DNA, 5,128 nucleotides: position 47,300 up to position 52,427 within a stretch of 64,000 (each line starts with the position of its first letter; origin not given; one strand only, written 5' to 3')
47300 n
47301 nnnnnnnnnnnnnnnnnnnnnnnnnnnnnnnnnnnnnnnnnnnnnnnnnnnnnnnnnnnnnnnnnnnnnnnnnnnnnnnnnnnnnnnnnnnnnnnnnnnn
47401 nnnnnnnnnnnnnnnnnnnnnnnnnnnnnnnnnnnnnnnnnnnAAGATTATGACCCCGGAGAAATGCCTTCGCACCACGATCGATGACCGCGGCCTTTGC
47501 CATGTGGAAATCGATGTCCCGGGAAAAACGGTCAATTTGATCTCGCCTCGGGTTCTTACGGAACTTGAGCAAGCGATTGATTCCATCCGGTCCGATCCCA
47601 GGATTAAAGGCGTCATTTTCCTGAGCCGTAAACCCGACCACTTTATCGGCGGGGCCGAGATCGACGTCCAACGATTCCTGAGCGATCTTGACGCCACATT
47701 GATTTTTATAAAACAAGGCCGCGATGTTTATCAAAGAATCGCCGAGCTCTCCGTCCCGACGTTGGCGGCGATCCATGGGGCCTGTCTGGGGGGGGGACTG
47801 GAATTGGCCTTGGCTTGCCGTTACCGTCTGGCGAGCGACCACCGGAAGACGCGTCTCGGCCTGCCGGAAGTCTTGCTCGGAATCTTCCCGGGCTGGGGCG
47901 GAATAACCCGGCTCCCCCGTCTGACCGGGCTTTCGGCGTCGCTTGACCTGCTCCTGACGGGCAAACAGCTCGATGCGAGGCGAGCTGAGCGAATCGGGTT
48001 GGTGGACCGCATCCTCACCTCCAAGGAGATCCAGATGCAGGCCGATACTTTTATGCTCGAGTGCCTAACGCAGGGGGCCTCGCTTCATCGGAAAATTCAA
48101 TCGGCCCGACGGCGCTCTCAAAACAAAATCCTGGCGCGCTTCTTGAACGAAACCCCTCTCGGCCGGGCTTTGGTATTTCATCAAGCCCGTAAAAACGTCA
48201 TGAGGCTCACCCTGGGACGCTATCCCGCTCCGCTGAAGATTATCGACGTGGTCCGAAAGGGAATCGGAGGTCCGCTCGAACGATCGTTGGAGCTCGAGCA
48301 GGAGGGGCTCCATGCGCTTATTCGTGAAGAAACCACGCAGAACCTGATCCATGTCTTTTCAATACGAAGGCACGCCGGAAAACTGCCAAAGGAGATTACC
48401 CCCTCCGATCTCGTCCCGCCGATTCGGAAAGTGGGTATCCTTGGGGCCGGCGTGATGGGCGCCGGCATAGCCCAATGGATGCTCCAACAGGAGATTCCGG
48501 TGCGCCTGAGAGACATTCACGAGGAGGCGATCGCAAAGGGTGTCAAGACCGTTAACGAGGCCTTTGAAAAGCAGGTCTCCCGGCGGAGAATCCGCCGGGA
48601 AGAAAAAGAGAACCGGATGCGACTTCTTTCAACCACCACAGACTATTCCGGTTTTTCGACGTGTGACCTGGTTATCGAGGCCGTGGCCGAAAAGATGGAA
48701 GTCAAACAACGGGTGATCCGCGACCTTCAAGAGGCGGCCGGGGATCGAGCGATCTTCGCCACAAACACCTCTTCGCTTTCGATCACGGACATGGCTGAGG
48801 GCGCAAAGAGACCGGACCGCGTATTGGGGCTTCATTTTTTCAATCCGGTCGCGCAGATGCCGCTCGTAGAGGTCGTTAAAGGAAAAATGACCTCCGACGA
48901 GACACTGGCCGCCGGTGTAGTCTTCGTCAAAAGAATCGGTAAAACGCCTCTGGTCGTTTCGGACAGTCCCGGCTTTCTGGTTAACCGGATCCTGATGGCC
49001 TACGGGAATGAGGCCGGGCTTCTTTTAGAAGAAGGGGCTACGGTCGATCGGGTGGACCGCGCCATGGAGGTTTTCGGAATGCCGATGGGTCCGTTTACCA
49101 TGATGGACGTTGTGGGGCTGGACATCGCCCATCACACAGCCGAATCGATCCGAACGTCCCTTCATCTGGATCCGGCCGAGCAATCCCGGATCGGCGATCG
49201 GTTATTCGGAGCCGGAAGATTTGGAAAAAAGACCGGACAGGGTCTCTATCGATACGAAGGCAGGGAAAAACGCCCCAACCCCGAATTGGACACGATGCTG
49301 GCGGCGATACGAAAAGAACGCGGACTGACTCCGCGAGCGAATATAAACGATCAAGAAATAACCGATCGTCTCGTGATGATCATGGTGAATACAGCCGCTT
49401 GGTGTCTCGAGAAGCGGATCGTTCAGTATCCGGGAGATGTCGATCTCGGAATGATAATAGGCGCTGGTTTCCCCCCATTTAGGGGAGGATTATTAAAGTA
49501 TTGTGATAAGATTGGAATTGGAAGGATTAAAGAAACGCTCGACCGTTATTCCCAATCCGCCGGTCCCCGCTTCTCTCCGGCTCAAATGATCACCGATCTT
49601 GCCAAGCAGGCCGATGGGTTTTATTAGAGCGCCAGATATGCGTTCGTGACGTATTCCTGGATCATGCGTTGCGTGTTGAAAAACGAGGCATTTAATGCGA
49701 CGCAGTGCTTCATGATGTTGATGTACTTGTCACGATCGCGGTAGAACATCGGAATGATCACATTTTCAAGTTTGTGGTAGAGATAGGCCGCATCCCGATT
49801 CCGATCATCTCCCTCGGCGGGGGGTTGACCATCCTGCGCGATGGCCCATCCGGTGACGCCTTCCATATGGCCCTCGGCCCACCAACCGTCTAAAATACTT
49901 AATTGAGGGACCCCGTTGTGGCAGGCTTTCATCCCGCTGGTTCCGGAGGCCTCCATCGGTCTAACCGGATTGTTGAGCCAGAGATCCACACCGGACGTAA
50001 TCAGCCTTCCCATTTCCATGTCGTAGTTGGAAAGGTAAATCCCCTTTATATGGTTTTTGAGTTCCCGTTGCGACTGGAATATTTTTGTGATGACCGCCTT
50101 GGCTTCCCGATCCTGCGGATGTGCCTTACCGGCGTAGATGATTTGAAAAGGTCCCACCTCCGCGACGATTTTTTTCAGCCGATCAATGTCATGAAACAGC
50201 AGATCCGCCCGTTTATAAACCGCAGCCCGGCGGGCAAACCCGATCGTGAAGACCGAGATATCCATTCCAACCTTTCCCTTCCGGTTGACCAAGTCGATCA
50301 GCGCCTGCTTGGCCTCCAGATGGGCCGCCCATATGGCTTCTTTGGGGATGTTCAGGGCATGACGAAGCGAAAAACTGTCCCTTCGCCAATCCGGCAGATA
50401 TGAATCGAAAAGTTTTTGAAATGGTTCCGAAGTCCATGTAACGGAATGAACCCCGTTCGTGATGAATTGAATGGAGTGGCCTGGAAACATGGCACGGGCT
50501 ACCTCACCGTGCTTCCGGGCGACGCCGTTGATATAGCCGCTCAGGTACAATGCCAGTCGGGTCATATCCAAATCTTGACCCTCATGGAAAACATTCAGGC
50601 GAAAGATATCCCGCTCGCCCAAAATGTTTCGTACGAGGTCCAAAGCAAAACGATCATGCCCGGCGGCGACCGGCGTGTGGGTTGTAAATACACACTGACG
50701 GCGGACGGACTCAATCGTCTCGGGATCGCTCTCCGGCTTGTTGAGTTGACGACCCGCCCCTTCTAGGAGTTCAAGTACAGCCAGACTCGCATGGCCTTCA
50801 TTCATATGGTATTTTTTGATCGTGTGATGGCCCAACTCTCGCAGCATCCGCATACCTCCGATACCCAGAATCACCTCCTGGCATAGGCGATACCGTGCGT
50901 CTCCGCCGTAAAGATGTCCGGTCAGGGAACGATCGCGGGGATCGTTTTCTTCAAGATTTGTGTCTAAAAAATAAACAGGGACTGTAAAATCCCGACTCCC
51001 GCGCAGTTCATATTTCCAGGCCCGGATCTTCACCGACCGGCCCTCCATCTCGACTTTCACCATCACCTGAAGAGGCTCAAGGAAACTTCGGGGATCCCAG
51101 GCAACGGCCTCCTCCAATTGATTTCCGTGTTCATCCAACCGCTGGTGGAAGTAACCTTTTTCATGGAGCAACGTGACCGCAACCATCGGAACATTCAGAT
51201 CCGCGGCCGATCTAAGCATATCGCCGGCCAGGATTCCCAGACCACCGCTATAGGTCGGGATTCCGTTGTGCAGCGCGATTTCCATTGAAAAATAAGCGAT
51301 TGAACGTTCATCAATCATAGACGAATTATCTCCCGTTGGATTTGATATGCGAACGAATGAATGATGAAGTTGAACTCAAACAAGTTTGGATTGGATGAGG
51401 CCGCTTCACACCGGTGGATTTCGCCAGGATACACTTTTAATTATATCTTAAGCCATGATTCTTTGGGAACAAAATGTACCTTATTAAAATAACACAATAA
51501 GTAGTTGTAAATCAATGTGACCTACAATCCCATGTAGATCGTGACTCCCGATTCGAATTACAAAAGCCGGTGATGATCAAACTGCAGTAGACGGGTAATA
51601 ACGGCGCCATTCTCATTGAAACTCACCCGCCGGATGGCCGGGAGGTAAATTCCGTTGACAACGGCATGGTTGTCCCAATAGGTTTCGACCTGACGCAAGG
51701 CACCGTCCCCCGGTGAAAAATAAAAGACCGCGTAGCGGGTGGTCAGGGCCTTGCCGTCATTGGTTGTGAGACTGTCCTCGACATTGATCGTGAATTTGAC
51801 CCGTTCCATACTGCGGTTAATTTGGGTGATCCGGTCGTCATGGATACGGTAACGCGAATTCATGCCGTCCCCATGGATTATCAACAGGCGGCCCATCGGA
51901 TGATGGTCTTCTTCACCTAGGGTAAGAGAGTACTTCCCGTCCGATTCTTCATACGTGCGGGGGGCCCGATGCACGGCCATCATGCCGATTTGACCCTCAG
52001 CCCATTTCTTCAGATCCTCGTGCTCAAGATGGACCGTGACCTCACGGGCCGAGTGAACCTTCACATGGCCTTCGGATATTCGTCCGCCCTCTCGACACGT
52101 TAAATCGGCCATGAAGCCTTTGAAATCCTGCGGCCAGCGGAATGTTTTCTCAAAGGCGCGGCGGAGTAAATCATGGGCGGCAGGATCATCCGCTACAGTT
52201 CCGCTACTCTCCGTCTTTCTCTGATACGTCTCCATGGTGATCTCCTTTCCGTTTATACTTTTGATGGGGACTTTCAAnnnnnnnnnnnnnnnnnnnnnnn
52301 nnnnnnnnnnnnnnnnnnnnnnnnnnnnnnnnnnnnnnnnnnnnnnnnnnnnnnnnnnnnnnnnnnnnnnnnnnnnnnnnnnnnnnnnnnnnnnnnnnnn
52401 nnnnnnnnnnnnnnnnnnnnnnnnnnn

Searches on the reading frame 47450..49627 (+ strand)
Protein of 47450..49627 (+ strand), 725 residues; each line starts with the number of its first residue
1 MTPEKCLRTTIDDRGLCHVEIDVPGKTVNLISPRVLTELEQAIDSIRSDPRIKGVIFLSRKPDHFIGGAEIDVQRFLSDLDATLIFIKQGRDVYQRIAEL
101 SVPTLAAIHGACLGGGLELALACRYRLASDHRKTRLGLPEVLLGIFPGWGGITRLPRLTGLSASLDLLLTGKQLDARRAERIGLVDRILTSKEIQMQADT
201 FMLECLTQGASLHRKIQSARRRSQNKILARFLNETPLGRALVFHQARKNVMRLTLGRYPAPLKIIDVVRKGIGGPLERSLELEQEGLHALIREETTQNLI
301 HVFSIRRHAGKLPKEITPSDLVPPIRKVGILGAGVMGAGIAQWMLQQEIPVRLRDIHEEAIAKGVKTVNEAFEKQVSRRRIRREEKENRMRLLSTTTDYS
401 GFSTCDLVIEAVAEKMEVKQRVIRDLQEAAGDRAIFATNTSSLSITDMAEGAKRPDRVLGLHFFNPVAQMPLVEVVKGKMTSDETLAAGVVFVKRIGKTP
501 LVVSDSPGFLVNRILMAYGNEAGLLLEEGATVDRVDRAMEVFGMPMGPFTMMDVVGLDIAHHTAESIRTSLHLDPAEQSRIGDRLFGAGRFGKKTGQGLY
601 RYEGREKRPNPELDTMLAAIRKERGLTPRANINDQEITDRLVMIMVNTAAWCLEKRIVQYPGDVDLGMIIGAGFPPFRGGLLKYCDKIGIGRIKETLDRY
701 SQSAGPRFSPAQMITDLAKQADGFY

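Call 8: search_protein_families(library=pfam, proteins=[window:47450-49627:+], max_evalue=0.01)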
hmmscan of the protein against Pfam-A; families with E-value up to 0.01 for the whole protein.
window:47450-49627:+ (725 aa): 5 families
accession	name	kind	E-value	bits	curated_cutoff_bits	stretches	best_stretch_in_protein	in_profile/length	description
PF02737.24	3HCDH_N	-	4.5e-62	209.6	22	1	327-505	1-179/180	3-hydroxyacyl-CoA dehydrogenase, NAD binding domain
PF00725.27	3HCDH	-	1.4e-33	115.7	22.1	2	508-602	1-97/97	3-hydroxyacyl-CoA dehydrogenase, C-terminal domain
PF00378.25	ECH_1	-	1.7e-32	113.2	27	1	15-222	5-207/251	Enoyl-CoA hydratase/isomerase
PF16113.10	ECH_2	-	8.6e-21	75.2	27.2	1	26-202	10-185/335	Enoyl-CoA hydratase/isomerase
PF03446.21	NAD_binding_2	-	0.0028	18.1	21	1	327-390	1-43/161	NAD binding domain of 6-phosphogluconate dehydrogenase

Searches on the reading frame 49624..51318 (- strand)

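Call 15: search_protein_families(library=pfam, proteins=[window:49624-51318:-], max_evalue=0.0001)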
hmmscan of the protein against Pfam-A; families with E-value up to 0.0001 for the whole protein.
window:49624-51318:- (564 aa): 1 family
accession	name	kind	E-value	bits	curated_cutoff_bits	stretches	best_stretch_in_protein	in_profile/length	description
PF00343.26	Phosphorylase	-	6.8e-27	94.5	27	2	236-478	308-579/713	Carbohydrate phosphorylase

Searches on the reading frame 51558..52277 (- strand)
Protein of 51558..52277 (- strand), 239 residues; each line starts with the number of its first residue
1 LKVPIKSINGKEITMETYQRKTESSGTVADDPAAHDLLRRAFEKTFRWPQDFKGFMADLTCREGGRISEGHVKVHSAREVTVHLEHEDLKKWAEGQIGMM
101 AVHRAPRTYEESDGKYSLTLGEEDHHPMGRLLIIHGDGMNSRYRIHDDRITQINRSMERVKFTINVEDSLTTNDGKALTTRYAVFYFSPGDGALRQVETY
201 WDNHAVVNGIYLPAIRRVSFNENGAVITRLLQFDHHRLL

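Call 15: search_protein_families(library=pfam, proteins=[window:51558-52277:-], max_evalue=0.0001)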
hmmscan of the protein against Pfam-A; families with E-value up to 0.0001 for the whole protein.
window:51558-52277:- (239 aa): 1 family
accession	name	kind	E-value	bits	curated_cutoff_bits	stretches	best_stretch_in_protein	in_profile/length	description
PF11866.13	DUF3386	-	2.4e-49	168.1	25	1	31-239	3-211/211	Protein of unknown function (DUF3386)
